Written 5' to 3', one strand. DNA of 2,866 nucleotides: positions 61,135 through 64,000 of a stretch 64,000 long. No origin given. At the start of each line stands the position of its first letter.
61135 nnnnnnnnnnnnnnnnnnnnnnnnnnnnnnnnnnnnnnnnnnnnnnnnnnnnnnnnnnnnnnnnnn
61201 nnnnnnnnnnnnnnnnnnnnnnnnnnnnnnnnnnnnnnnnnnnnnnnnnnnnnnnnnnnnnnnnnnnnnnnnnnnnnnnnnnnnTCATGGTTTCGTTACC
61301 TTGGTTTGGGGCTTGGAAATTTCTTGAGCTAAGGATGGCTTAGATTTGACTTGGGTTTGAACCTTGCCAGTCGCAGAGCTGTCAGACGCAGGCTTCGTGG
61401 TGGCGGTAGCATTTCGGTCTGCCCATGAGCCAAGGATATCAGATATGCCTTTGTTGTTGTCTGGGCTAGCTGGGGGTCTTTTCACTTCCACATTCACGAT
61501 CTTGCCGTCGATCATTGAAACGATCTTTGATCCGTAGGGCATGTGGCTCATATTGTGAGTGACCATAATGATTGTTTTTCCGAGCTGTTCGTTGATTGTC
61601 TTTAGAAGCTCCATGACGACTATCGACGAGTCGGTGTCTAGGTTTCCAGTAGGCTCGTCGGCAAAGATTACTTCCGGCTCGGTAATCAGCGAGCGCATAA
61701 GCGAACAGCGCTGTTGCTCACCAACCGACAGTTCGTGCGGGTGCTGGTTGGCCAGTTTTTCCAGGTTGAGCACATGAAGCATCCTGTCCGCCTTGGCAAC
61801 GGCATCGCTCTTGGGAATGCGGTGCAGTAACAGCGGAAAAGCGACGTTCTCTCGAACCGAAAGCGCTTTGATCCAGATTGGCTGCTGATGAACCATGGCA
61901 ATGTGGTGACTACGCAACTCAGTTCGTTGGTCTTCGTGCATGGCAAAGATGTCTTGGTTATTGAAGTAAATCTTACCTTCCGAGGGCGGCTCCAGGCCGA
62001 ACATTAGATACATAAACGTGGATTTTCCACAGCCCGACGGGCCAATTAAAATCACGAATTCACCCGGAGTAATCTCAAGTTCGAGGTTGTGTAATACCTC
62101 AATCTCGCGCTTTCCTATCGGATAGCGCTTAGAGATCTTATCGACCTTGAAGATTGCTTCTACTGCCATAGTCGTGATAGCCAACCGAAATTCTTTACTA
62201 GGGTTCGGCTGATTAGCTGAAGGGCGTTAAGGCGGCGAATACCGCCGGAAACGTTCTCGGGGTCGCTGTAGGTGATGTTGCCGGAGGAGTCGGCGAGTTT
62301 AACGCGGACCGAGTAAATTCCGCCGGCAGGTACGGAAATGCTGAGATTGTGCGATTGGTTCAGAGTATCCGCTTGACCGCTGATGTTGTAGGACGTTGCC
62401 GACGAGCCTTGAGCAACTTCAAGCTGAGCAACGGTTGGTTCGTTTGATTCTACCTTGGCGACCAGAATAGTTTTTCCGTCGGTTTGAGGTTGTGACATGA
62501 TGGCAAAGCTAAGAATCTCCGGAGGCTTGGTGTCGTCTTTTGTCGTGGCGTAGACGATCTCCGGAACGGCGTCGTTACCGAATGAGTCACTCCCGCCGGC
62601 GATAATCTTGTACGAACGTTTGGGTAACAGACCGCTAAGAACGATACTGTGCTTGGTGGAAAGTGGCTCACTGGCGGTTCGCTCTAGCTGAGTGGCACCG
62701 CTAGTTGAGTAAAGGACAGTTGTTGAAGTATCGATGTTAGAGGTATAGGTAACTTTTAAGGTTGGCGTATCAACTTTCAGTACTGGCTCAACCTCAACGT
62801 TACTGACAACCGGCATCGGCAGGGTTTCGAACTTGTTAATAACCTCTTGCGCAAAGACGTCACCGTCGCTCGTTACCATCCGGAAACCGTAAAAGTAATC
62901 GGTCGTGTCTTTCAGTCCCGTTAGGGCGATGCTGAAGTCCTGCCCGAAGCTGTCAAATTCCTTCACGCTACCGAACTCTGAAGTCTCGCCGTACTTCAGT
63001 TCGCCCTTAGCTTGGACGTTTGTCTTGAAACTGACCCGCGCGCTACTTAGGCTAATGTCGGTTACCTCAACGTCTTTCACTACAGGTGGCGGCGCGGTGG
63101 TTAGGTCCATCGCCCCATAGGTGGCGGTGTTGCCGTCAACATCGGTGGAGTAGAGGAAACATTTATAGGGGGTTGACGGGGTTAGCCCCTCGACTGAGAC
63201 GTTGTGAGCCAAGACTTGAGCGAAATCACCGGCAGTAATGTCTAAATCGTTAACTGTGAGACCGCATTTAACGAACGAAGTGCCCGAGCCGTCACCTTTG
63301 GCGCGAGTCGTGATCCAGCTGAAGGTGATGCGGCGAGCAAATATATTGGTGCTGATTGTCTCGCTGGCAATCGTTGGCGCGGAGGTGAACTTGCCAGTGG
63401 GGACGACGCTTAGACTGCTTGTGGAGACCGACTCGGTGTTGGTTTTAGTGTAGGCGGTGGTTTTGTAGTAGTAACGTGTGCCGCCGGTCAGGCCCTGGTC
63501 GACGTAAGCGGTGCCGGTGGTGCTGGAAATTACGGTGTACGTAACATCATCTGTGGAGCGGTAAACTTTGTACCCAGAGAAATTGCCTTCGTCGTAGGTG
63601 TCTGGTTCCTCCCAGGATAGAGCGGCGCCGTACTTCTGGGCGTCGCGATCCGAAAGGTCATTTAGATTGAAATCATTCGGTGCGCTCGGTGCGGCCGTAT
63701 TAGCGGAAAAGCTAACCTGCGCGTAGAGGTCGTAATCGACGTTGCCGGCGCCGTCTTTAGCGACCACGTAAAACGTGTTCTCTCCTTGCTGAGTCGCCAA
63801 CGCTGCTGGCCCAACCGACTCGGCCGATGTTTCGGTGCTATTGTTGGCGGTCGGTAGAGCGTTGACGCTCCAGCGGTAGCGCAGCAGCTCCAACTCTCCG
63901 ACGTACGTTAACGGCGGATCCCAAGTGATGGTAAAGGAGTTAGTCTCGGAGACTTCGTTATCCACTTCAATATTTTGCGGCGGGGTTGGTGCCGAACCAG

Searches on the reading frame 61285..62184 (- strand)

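Call 39: search_protein_families(library=pfam, proteins=[window:61285-62184:-], max_evalue=0.001)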
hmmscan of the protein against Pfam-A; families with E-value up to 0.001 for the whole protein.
window:61285-62184:- (299 aa): 1 family
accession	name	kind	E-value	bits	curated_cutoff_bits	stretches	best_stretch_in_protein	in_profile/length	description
PF00005.33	ABC_tran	-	4.9e-32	111.8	25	1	31-179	1-136/137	ABC transporter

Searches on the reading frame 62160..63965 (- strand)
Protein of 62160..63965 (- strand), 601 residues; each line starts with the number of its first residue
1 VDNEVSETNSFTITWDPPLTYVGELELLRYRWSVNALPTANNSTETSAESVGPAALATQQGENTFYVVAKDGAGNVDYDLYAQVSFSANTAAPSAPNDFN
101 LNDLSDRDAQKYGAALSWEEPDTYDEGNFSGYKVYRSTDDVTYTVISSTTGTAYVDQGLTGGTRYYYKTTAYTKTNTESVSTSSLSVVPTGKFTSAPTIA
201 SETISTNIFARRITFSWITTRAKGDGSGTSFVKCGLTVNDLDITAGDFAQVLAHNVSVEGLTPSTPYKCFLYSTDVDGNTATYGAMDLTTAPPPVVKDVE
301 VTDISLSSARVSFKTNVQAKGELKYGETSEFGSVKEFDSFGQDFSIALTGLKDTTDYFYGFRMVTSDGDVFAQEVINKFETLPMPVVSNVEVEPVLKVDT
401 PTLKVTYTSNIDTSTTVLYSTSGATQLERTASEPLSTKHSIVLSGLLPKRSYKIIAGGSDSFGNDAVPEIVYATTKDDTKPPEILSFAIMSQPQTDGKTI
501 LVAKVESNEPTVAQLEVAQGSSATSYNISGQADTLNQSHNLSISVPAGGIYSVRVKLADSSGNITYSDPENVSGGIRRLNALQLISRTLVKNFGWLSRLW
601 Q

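Call 39: search_protein_families(library=pfam, proteins=[window:62160-63965:-], max_evalue=0.001)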
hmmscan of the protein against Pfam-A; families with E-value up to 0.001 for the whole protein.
window:62160-63965:- (601 aa): 2 families
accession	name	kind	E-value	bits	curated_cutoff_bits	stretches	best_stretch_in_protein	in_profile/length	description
PF00041.27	fn3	-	6.7e-11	42.7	25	1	107-176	9-73/84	Fibronectin type III domain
PF16656.11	Pur_ac_phosph_N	-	4.2e-07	30.9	30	0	301-364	8-81/93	Purple acid Phosphatase, N-terminal domain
